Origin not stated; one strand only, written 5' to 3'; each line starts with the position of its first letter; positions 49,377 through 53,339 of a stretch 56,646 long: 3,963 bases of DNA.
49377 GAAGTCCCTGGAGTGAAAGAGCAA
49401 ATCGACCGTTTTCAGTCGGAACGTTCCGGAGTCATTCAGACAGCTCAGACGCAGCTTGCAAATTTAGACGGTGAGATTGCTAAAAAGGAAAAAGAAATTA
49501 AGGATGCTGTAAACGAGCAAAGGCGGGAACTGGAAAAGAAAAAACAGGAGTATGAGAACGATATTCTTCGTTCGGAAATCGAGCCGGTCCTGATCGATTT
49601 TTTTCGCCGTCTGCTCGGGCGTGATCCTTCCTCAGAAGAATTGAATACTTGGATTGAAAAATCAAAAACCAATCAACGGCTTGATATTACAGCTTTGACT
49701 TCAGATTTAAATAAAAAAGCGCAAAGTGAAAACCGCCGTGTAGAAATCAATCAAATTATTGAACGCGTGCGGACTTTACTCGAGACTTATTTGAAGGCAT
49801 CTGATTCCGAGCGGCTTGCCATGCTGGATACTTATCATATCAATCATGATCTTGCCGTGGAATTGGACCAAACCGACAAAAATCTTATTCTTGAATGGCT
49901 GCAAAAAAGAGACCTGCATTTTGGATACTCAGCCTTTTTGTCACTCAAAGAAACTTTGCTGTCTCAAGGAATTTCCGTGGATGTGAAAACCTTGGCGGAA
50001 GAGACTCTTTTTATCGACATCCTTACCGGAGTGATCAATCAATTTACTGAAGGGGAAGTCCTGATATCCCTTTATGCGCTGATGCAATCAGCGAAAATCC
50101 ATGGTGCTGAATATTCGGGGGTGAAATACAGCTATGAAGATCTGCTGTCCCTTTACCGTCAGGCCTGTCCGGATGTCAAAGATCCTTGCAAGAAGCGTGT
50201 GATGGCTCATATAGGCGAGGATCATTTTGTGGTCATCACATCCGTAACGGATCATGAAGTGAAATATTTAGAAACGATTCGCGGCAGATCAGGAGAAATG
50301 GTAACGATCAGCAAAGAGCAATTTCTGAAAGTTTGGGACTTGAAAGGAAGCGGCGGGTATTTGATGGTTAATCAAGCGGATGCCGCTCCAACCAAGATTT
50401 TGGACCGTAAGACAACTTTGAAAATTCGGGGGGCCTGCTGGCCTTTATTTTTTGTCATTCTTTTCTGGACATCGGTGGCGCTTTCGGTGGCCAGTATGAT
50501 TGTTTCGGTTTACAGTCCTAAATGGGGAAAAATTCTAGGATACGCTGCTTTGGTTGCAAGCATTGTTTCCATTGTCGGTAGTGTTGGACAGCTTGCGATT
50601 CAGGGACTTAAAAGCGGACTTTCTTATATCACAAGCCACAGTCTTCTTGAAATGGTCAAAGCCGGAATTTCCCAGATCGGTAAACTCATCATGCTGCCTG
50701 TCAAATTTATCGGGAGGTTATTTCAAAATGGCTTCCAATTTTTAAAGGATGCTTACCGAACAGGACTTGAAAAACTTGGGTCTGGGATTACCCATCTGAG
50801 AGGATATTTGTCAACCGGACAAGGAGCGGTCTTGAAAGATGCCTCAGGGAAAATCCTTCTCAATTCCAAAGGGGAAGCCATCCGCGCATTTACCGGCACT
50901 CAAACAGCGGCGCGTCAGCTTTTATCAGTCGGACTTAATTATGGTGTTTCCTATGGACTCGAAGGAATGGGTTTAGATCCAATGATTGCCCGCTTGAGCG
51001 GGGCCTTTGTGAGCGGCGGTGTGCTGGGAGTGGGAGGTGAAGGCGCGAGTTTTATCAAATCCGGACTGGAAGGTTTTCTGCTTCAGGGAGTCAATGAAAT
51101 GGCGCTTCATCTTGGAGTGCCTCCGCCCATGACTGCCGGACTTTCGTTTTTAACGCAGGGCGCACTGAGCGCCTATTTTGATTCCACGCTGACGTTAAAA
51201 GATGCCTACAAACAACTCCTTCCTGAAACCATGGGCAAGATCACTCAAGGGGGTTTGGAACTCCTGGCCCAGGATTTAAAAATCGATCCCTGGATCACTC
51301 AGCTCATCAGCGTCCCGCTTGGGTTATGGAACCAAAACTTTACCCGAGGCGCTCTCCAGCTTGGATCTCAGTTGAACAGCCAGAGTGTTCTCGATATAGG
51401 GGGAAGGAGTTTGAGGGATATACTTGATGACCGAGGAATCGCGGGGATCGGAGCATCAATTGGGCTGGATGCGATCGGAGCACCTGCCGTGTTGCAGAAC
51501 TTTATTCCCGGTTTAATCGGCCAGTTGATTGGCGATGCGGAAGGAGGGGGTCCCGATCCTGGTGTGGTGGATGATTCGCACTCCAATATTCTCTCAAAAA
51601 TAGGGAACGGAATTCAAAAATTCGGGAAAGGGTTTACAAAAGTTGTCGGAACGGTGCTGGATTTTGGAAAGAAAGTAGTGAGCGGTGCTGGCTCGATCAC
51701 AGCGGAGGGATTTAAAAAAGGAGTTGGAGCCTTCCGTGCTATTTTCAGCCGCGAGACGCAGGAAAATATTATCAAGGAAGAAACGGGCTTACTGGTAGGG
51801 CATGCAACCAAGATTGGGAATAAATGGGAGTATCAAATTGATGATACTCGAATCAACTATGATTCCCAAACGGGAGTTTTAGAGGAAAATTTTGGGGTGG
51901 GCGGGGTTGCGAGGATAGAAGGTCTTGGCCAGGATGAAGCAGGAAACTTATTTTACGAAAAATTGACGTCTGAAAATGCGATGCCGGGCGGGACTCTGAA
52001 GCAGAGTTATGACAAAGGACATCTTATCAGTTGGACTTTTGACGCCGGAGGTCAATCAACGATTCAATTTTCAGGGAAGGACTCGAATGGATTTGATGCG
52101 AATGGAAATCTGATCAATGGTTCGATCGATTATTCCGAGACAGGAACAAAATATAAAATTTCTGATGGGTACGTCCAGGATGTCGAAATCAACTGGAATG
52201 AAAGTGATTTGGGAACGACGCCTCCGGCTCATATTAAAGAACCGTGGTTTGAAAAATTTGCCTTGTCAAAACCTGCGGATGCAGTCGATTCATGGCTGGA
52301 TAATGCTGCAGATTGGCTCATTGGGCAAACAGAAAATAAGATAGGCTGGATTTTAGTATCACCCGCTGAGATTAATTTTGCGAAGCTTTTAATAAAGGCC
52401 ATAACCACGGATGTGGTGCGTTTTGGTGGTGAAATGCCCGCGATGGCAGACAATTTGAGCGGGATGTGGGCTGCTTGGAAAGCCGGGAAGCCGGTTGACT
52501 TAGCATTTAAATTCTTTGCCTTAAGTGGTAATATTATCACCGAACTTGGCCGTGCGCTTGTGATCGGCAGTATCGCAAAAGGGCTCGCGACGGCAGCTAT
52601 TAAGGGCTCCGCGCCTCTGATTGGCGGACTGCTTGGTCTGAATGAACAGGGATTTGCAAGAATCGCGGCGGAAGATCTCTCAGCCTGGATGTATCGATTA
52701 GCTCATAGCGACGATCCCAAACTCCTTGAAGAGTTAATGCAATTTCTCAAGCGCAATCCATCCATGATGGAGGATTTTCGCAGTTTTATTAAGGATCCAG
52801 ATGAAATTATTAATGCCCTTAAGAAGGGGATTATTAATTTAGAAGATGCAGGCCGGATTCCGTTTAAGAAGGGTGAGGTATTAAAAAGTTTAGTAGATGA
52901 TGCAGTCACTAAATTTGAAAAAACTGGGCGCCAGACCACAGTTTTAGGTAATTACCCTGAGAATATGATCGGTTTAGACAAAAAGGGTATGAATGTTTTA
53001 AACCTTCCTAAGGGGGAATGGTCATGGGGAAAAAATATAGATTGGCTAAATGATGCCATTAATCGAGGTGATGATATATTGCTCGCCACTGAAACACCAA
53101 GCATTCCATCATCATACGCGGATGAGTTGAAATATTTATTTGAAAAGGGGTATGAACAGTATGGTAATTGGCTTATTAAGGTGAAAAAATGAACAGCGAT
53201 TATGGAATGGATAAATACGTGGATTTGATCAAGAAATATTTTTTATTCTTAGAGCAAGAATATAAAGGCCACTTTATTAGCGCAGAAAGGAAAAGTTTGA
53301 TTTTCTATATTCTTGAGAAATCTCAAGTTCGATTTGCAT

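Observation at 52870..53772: Candidate toxin-immunity cassette: C-terminal module plus two translationally coupled small ORFs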

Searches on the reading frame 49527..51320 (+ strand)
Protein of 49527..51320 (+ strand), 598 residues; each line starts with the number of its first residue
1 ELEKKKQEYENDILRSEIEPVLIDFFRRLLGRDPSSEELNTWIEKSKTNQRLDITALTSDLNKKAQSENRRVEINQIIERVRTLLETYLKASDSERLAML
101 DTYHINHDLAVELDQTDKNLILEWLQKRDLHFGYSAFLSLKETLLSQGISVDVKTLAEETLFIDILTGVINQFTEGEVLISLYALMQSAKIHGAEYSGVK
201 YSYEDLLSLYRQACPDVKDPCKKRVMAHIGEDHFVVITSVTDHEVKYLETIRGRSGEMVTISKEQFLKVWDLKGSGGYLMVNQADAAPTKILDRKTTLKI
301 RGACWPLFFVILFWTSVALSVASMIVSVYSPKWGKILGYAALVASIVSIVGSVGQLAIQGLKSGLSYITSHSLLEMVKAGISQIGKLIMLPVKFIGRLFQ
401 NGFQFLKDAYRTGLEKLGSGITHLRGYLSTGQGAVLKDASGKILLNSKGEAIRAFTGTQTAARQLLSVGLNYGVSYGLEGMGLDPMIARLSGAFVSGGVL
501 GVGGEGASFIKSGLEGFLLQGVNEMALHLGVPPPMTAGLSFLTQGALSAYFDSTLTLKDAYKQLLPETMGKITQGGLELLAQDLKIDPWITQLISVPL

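Call 90: search_solved_structures(query=A2, max_evalue=1, show_alignments=2)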
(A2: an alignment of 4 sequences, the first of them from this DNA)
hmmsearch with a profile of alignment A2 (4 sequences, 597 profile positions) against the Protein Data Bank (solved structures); distinct sequences matched with E-value up to 1: 1.
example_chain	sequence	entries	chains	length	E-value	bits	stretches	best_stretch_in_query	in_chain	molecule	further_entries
8eh2_A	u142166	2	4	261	0.051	15.7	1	48-117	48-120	SDR family oxidoreductase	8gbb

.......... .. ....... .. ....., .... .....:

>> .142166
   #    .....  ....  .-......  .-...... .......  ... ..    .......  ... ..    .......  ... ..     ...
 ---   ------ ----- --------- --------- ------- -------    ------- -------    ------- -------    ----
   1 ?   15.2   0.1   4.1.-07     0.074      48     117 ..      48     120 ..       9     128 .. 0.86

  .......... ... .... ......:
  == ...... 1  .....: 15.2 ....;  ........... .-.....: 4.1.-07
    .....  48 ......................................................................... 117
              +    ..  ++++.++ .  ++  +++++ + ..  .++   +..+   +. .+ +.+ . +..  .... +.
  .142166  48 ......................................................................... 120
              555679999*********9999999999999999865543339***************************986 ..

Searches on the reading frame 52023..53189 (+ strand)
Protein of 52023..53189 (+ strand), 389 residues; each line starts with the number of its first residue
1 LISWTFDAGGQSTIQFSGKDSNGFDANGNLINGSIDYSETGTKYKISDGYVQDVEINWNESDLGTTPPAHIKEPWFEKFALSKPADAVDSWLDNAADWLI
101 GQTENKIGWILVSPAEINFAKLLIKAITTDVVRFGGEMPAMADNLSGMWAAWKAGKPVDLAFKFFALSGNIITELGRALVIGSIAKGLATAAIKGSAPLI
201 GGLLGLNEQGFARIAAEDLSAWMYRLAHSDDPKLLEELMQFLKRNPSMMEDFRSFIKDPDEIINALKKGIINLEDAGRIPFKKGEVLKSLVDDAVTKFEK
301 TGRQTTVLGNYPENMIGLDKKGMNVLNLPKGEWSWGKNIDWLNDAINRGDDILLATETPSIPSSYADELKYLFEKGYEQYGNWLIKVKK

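Call 39: search_protein_representatives(protein=window:52023-53189:+)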
Query: 389 residues. Proteins with E-value up to 0.001 (for the whole library): 104; up to 1e-10: 8; up to 1e-30: 3. The best 104 are listed.
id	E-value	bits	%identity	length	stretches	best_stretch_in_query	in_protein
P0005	1.8e-258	873.2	100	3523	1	1-389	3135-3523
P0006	9.8e-72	258.3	48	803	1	3-277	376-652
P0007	4.3e-40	154.1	37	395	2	17-197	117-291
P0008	2.2e-20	89.2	40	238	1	163-387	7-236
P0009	4.2e-14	68.5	52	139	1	302-385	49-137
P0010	2.9e-13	65.8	39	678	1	258-387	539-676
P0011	9.1e-13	64.2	29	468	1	113-387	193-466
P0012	5.1e-12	61.7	47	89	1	305-389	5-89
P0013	2.8e-10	55.9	46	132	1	303-386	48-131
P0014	7.6e-10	54.5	43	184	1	303-386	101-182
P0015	1.3e-09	53.8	39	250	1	301-387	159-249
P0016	4.5e-09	52.0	40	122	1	302-388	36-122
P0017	4.5e-09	52.0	47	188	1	302-379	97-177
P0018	1.8e-08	50.0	45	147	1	305-378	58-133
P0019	1.9e-08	49.9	43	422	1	303-386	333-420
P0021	4.0e-08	48.8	47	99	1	303-385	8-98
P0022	5.6e-08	48.4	28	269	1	78-193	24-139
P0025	9.2e-07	44.4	45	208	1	293-382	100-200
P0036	6.4e-06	41.6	42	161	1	285-386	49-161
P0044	1.5e-05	40.4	46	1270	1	302-386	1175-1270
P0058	8.6e-05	37.9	45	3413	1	299-380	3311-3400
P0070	2.2e-04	36.5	42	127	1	299-386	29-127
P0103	7.6e-04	34.8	46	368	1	298-386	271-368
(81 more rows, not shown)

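Call 42: search_protein_families(library=pfam, alignment_id=A3, max_evalue=0.001)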
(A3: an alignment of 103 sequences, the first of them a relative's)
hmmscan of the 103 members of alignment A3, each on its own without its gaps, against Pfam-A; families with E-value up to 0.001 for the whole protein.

A. member 1, P0044 (1270 aa): 1 family
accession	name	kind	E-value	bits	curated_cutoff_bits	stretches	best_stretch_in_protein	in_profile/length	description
PF20041.5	DUF6443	-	2e-35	122.4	27.8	1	101-232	9-135/137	Domain of unknown function (DUF6443)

B. families by the number of members that match (of 103 scanned): 35 families (the first 25 are shown)
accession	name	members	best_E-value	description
PF05593.20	RHS_repeat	9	1.3e-54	RHS Repeat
PF07591.16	PT-HINT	5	7.4e-25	Pretoxin HINT domain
PF20041.5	DUF6443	3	2e-35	Domain of unknown function (DUF6443)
PF14449.11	PT-TG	3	2.3e-10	Pre-toxin TG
PF14890.11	Intein_splicing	2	3.9e-07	Intein splicing domain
PF01079.26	Hint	2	1.5e-06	Hint module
PF08517.17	AXH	2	5.3e-06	Ataxin-1 and HBP1 module (AXH)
PF05203.21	Hom_end_hint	2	1.3e-05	Hom_end-associated Hint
PF13424.12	TPR_12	1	1.4e-69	Tetratricopeptide repeat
PF13374.12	TPR_10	1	9.1e-42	Tetratricopeptide repeat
PF00515.34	TPR_1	1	2.5e-28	Tetratricopeptide repeat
PF07719.23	TPR_2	1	9.7e-27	Tetratricopeptide repeat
PF13181.12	TPR_8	1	5.5e-26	Tetratricopeptide repeat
PF24885.1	TPR_NPHP3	1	1.7e-25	Nephrocystin-3 TPR domain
PF14107.11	DUF4280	1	1.6e-20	Domain of unknown function (DUF4280)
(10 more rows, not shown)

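Call 72: find_encoding_contigs(protein=P0008, flank=5000)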
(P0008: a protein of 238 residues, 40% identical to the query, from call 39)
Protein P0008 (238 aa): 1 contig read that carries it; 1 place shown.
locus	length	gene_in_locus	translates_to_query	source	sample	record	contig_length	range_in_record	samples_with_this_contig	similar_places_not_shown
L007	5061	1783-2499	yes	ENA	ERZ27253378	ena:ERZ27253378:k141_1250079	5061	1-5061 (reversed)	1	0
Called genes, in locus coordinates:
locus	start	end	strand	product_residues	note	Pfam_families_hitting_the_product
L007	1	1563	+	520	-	?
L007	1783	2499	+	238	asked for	-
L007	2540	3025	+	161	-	-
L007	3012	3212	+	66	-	-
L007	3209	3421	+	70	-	-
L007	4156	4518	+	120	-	-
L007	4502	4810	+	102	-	-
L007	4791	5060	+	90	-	?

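Call 73: find_encoding_contigs(protein=P0006, flank=5000)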
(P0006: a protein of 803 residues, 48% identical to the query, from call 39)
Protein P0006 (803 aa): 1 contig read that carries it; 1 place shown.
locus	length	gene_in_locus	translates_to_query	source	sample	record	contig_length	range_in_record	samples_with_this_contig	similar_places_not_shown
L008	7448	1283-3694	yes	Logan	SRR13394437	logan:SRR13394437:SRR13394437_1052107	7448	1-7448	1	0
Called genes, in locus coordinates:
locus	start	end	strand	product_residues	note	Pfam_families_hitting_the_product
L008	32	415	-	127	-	PF23198:PDE8A_N (weak), PF00072:Response_reg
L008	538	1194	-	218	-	PF01797:Y1_Tnp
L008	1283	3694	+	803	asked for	-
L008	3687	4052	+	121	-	PF25857:DUF7957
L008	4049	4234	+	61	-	-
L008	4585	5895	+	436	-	PF02129:Peptidase_S15, PF20434:BD-FAE (faint), PF00561:Abhydrolase_1, PF12146:Hydrolase_4, PF12697:Abhydrolase_6, PF00326:Peptidase_S9, PF00072:Response_reg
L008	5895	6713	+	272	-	PF12147:Methyltransf_20, PF13847:Methyltransf_31, PF13649:Methyltransf_25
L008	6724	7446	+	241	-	?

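Call 75: search_protein_families(library=pfam, proteins=[L007:700-1560:+, L007:2540-3022:+, L008:3687-4049:+], max_evalue=0.1)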
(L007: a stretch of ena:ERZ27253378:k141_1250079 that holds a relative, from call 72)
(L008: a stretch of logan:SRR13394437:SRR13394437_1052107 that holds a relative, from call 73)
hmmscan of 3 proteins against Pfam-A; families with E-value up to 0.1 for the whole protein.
L007:700-1560:+ (287 aa): 0 families

L007:2540-3022:+ (161 aa): 1 family
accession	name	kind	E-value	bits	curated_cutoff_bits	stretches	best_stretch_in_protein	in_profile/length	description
PF19300.4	BPD_transp_1_N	-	0.04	14.5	23.8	1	18-60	30-70/114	Binding-prot-dependent transport system membrane comp, N-term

L008:3687-4049:+ (121 aa): 1 family
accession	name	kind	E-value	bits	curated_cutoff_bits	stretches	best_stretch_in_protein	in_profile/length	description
PF10763.15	DUF2584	-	0.011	16.2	25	1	38-80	8-49/80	Protein of unknown function (DUF2584)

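Call 77: find_encoding_contigs(protein=P0009, flank=4000)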
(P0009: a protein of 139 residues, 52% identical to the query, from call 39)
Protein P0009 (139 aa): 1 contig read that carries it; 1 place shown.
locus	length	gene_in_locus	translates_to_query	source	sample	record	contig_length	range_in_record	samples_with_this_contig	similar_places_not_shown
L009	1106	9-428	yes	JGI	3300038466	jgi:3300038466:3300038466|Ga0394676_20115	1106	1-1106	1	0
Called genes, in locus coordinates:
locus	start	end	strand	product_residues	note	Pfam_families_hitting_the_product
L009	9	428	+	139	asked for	-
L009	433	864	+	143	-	-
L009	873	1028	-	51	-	-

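Call 78: find_encoding_contigs(protein=P0012, flank=4000)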
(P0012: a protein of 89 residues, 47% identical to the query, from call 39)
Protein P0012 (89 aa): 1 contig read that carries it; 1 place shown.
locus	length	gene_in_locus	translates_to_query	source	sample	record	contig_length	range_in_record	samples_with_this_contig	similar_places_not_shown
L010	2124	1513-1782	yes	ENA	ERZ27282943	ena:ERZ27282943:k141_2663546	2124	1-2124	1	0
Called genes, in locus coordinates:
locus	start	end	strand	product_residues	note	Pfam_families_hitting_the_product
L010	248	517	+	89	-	PF01527:HTH_Tnp_1, PF13384:HTH_23 (weak), PF13518:HTH_28 (faint)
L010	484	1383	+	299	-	PF13276:HTH_21, PF00665:rve, PF13683:rve_3, PF13333:rve_2 (faint)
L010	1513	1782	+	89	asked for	-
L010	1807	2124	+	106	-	?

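Call 79: find_encoding_contigs(protein=P0010, flank=4000)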
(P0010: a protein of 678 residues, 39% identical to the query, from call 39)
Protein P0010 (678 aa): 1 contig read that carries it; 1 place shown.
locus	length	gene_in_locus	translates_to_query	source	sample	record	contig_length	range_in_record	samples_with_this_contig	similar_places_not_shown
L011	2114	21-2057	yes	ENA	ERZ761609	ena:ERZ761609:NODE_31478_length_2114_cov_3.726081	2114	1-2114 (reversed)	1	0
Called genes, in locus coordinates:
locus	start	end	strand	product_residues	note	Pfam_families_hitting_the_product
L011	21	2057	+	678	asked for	-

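Call 86: list_cluster_members(proteins=[P0012, P0016, P0021, P0025, P0036, P0044, P0058, P0070, P0103, P0017])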
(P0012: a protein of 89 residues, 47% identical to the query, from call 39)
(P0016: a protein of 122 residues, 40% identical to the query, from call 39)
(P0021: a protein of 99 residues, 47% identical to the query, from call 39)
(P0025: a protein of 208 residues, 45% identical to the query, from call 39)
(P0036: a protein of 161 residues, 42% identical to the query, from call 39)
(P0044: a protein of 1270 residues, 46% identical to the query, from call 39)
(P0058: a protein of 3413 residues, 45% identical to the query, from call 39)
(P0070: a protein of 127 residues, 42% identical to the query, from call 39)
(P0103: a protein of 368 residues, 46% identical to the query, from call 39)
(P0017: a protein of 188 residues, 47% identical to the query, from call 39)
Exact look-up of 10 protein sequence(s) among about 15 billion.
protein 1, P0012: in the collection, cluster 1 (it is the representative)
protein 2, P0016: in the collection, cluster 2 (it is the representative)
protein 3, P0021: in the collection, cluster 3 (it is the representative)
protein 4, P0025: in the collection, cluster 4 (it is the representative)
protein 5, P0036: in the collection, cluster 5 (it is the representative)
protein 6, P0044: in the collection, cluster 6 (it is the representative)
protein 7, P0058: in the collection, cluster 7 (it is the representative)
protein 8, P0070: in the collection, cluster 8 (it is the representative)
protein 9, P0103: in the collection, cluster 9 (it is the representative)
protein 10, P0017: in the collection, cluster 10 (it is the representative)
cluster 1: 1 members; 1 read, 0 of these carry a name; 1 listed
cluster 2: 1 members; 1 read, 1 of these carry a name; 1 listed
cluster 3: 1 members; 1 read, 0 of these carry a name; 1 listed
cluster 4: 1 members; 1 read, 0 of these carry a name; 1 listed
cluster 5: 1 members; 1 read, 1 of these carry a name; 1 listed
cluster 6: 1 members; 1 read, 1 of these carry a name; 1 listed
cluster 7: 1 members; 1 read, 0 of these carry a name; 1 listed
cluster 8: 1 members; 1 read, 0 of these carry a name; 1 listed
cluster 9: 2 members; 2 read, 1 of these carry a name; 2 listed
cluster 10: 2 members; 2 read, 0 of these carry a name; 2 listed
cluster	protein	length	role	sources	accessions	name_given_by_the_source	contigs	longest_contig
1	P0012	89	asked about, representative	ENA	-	-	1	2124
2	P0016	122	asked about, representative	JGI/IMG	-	hypothetical protein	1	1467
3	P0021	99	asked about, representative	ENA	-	-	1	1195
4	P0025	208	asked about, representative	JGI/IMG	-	-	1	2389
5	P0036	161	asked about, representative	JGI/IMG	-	hypothetical protein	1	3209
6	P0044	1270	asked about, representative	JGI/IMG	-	RHS repeat-associated protein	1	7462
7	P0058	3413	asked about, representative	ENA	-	-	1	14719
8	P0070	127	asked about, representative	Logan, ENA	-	-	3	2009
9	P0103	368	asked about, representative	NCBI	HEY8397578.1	MAG TPA: RHS repeat-associated core domain-containing protein [Flavihumibacter sp.]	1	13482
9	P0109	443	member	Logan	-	-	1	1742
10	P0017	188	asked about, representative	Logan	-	-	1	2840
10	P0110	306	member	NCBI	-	-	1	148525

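Call 87: find_encoding_contigs(protein=P0103, flank=3000)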
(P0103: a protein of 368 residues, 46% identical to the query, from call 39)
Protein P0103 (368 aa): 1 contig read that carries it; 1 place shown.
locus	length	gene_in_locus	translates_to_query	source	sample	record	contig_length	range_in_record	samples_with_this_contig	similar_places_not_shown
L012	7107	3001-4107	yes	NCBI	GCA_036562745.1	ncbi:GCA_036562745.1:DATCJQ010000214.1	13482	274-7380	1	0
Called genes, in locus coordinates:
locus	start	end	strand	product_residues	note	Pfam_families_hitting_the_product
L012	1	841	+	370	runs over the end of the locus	PF01408:GFO_IDH_MocA, PF02894:GFO_IDH_MocA_C, PF22725:GFO_IDH_MocA_C3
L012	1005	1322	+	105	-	PF20212:DUF6572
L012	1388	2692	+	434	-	PF04087:DUF389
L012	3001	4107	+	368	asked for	-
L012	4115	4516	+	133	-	-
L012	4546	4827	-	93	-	PF01381:HTH_3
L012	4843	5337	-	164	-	PF01467:CTP_transf_like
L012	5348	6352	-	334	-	PF03706:LPG_synthase_TM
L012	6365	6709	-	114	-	PF02261:Asp_decarbox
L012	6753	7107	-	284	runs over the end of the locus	PF02569:Pantoate_ligase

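Call 88: find_encoding_contigs(protein=P0044, flank=3000)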
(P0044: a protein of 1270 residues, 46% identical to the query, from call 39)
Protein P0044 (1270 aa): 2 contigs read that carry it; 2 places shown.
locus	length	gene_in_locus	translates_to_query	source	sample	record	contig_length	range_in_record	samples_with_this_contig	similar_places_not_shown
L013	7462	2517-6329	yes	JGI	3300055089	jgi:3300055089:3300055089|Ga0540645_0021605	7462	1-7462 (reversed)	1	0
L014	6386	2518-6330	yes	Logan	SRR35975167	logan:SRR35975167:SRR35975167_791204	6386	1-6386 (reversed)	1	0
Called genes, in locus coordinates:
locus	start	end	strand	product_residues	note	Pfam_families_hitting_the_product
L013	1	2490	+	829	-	?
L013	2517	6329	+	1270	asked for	PF20041:DUF6443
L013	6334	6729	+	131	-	-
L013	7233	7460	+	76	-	?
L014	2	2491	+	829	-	?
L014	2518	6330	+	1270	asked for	PF20041:DUF6443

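Call 97: find_encoding_contigs(protein=P0022, flank=4000)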
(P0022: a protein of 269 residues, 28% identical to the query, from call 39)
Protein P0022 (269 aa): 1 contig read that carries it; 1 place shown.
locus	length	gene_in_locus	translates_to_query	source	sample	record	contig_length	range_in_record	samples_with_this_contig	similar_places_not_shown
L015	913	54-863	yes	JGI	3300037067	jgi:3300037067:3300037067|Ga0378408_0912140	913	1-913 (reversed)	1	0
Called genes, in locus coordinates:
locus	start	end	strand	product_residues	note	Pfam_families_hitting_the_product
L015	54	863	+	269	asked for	-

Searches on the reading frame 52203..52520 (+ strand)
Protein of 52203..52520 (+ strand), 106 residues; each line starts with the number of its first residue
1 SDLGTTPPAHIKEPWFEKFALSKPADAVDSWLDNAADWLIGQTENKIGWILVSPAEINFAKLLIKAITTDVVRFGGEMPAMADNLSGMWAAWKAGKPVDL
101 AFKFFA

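Call 59: find_related_loci(query=A6, collection=metagenome_contigs, flank=6000)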
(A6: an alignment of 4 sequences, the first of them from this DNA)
Query A6 (106 aa) in metagenome_contigs; peptide patterns used: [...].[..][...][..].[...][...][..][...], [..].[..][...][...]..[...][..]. (x = any residue, [..] = any of these).
380 stretches matched a pattern; 1 encode a relative of the query (tblastn E <= 1e-3); 1 distinct loci.
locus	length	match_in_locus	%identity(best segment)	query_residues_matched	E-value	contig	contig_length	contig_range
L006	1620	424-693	42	13-103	1e-24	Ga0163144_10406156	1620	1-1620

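Call 75: search_protein_families(library=pfam, proteins=[L006:1167-1382:+], max_evalue=0.1)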
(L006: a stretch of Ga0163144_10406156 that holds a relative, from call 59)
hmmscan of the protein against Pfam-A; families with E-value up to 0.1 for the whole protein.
L006:1167-1382:+ (72 aa): 0 families
